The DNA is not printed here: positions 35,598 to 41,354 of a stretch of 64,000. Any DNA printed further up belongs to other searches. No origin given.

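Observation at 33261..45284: Orphan MCE protein, 1818-aa GT-C-like giant, prepilin peptidase and histidine kinase in one co-directional cluster, divergent from a pilin gene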

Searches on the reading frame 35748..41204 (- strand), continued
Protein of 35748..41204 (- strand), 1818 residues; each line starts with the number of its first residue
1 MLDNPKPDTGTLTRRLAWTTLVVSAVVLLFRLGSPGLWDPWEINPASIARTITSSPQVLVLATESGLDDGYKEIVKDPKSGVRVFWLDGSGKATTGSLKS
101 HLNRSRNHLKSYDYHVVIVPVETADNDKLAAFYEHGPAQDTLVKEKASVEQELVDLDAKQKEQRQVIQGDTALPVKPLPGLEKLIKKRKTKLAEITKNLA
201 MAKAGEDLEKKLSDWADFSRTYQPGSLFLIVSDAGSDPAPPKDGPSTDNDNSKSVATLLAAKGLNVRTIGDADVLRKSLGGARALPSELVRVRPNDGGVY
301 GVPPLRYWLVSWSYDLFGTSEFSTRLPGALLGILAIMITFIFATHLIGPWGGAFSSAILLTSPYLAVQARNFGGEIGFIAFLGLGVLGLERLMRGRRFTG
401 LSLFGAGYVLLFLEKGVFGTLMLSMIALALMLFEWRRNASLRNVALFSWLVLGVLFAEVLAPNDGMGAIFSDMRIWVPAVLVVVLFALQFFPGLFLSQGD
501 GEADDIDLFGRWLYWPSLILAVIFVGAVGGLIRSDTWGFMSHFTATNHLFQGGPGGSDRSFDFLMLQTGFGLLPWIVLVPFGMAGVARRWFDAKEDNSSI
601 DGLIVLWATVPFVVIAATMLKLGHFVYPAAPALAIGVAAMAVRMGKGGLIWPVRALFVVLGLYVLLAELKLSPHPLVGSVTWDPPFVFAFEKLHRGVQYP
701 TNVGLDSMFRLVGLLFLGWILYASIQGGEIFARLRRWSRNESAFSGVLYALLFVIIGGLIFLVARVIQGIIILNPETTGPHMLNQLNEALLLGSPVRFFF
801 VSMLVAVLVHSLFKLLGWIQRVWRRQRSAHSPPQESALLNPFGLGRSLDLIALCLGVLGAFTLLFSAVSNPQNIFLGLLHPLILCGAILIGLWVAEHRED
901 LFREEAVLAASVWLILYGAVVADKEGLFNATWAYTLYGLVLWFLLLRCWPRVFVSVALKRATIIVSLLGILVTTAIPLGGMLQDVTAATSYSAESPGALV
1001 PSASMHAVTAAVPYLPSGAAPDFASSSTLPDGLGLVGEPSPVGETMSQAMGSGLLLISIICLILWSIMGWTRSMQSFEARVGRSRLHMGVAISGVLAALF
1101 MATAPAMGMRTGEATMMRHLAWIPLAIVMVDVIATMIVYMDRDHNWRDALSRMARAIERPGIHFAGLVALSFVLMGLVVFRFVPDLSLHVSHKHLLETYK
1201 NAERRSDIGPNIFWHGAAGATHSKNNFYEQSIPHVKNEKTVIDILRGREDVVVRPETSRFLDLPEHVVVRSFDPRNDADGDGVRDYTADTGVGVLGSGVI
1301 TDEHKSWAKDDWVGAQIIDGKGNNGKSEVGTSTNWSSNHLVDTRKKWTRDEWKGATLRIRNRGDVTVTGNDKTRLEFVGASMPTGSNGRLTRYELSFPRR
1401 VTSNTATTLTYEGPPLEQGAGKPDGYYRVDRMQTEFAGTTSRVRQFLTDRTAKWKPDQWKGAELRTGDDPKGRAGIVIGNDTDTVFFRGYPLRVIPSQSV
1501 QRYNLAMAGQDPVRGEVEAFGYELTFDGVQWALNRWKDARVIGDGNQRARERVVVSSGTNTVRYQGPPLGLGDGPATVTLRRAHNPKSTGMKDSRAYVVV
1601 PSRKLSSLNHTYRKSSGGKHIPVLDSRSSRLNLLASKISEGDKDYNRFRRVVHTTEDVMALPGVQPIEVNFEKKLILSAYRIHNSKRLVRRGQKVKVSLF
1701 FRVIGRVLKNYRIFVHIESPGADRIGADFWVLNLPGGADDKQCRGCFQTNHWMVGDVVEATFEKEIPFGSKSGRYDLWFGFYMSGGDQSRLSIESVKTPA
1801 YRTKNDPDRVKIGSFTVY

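Call 19: find_related_loci(query=A1, collection=genome_contigs, flank=8000)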
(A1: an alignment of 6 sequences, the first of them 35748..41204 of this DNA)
Query A1 (1818 aa) in genome_contigs; peptide patterns used: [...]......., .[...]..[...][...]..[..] (x = any residue, [..] = any of these).
268 stretches matched a pattern; 183 encode a relative of the query (tblastn E <= 1e-3); the best 80 are kept; 79 distinct loci.
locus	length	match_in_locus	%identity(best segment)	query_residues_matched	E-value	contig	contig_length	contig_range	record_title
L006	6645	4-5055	72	139-1818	0e+0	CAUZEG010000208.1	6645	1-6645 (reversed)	MAG: Myxococcales bacterium isolate CB27_Tmax.121 genome assembly, contig: Ga0310121_10012198, whole genome shotgun sequ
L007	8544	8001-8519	68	1-171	3e-66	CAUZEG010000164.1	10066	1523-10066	MAG: Myxococcales bacterium isolate CB27_Tmax.121 genome assembly, contig: Ga0310121_10006201, whole genome shotgun sequ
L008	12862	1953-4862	35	534-1817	1e-49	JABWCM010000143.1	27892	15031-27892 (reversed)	MAG: Myxococcales bacterium isolate MAG_56 scaffold_3660, whole genome shotgun sequence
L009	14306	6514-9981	34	295-1817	4e-47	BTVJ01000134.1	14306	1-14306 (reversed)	MAG: Myxococcales bacterium AMX-MBFR-64 DNA, sequence134, whole genome shotgun sequence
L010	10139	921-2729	43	538-1817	2e-46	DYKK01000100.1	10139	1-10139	MAG TPA_asm: Anaeromyxobacter dehalogenans isolate SulCav_AS07-7_70_20 SulCav_AS07_7_6471_length_10139_cov_9_326656, who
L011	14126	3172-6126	42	16-1817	2e-45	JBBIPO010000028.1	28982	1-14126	MAG: Deltaproteobacteria bacterium isolate TCF170221_bin_304 NODE_1853_length_28982_cov_8.787776, whole genome shotgun s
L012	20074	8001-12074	39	32-1817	6e-45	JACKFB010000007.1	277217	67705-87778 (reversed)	MAG: Deltaproteobacteria bacterium isolate HK-STAS-MYXO-49 HK-STAS-MYXO-49_7, whole genome shotgun sequence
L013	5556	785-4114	39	295-1817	5e-44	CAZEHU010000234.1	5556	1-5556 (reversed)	MAG TPA_asm: uncultured Myxococcales bacterium isolate SRP167671_co2_188 genome assembly, contig: NODE_16808_length_5556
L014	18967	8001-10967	38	6-1817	5e-44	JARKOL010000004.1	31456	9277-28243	MAG: Myxococcota bacterium isolate D137_maxbin.042_sub k141_280265, whole genome shotgun sequence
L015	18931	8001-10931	38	17-1817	5e-44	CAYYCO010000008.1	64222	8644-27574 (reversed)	MAG TPA_asm: uncultured Anaeromyxobacteraceae bacterium isolate SRP220891_co2_374 genome assembly, contig: NODE_592_leng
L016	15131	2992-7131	35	2-1817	5e-45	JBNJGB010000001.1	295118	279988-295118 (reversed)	MAG: Myxococcota bacterium isolate Y22_60dBSe2.bin.152 NODE_12_length_295118_cov_19.596853, whole genome shotgun sequenc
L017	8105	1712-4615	36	21-1817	1e-42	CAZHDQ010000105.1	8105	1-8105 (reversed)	MAG TPA_asm: uncultured Anaeromyxobacteraceae bacterium isolate binchicken_co139_219 genome assembly, contig: NODE_21000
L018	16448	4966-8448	31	297-1818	4e-42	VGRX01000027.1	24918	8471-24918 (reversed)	MAG: Deltaproteobacteria bacterium isolate K_DeepCast_100m_m2_324 K_DeepCast_100m_m2_324_Ga0194127_10002503, whole genom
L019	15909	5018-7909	40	38-1817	3e-42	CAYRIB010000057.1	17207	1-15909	MAG TPA_asm: uncultured Myxococcales bacterium isolate SRP294416_co1_37 genome assembly, contig: NODE_6683_length_17207_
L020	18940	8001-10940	36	14-1817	6e-41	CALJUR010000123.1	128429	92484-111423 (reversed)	MAG TPA_asm: uncultured Myxococcales bacterium isolate SRR6007444_bin.12_CONCOCT_v1.1_MAG genome assembly, contig: ERZ72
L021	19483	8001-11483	32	297-1818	1e-41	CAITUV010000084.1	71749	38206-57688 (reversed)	MAG: uncultured Myxococcales bacterium isolate LaPlata_bin-3248 genome assembly, contig: bin-3248:84/88, whole genome sh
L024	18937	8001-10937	32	511-1817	8e-40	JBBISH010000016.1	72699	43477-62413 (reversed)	MAG: Myxococcales bacterium isolate STS170223_bin_369 NODE_240_length_72699_cov_2.57653, whole genome shotgun sequence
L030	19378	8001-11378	32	292-1817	5e-39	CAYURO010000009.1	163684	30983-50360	MAG TPA_asm: uncultured Enterobacteriaceae bacterium isolate SRP272421_co4_693 genome assembly, contig: NODE_50_length_1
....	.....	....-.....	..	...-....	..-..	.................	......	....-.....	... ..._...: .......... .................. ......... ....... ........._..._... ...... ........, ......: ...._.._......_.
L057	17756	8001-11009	32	299-1817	3e-41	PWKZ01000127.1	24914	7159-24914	MAG: Bradymonadales bacterium isolate CSSed10_215 CS-Sed10-C3096, whole genome shotgun sequence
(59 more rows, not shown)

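Call 24: search_solved_structures(query=window:35748-41204:-, max_evalue=10, show_alignments=3)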
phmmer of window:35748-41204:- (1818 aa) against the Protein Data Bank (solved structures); distinct sequences matched with E-value up to 10: 1.
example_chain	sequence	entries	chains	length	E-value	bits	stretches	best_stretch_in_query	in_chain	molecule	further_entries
5ezm_A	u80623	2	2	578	0.00049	20.5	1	288-372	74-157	4-amino-4-deoxy-L-arabinose transferase or related glycosyltransferases of PMT family | 4-amino-4-deoxy-L-arabinose (L-Ara4N) transferase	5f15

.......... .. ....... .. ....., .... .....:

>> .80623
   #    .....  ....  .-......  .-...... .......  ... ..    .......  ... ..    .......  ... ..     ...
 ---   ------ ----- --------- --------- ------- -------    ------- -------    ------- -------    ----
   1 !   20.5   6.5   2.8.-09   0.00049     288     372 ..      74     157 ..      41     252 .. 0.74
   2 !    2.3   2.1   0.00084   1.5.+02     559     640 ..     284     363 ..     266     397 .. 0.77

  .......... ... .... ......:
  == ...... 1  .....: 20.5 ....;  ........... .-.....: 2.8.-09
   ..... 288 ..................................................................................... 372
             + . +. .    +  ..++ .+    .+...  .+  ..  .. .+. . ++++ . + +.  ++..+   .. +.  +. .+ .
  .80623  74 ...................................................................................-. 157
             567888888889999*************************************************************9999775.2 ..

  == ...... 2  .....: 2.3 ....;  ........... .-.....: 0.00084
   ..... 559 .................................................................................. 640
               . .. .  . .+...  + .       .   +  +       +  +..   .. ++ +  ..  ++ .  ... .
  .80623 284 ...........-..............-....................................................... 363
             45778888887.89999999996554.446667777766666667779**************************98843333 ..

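Call 25: find_homologous_proteins(query=A1, max_evalue=1e-10)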
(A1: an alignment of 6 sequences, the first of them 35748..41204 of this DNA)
Query A1 (6 sequences) (1818 aa, profile of the alignment): 21 proteins with E <= 1e-10 among 8000 candidates.
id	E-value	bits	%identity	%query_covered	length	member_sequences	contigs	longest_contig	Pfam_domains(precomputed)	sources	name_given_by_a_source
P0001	0.0e+0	2079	100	100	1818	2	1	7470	PF13231.13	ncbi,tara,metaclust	tara:strand:+ start:238 stop:5694 length:5457 start_codon:yes stop_codon:yes gene_type:complete|meta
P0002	0.0e+0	2077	72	100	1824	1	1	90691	PF13231.13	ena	-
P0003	0.0e+0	2000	39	16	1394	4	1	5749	PF13231.13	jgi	-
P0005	0.0e+0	1798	34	13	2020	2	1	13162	PF13231.13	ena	-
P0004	0.0e+0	1603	37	16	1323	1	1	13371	PF13231.13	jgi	jgi:4-amino-4-deoxy-L-arabinose transferase-like glycosyltransferase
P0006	0.0e+0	1280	42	12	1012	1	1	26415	PF13231.13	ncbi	-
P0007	5.0e-69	251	30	12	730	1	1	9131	PF13231.13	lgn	-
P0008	1.2e-56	210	29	11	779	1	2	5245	PF13231.13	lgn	-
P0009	7.7e-35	138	29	5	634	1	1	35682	PF02366.25,PF13231.13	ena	-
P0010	5.2e-28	115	31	7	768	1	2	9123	PF02366.25,PF13231.13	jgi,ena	jgi:4-amino-4-deoxy-L-arabinose transferase-like glycosyltransferase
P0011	1.2e-27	114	23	19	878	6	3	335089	PF13231.13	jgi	jgi:4-amino-4-deoxy-L-arabinose transferase-like glycosyltransferase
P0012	2.0e-26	110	31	5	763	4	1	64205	PF02366.25,PF13231.13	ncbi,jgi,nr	ncbi:MAG: phospholipid carrier-dependent glycosyltransferase [Myxococcaceae bacterium]|nr:MAG: phosp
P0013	2.7e-25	106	28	5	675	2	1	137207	PF13231.13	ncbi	ncbi:MAG TPA: glycosyltransferase family 39 protein [Polyangia bacterium]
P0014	1.5e-24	104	23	17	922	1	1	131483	PF02366.25,PF13231.13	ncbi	ncbi:MAG: ArnT family glycosyltransferase [Sandaracinaceae bacterium]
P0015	1.4e-23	101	23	15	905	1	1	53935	PF13231.13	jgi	jgi:4-amino-4-deoxy-L-arabinose transferase-like glycosyltransferase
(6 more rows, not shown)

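Call 47: search_protein_families(library=ncbifam, proteins=[window:35748-41204:-, L002:2294-3949:-], max_evalue=0.01)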
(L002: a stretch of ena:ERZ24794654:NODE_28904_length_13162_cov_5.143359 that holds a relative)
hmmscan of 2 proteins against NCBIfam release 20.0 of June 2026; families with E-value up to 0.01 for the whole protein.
window:35748-41204:- (1818 aa): 1 family
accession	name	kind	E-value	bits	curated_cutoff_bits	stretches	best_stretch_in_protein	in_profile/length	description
NF009784.2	PRK13279.1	equivalog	0.0086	14.7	567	0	570-645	266-336/539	lipid IV(A) 4-amino-4-deoxy-L-arabinosyltransferase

L002:2294-3949:- (551 aa): 0 families

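Call 53: search_protein_families(library=pfam, proteins=[L002:2294-3949:-], max_evalue=5)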
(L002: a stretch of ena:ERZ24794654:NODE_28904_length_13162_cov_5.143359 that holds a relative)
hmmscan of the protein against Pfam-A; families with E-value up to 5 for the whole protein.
L002:2294-3949:- (551 aa): 2 families
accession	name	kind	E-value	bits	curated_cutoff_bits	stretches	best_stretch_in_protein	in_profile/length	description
PF19676.4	DUF6178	-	1.1e-75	255.6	25.5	1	20-504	14-507/561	Family of unknown function (DUF6178)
PF05957.18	DUF883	-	0.13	12.6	25.4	1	366-385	27-46/53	DUF883 N-terminal domain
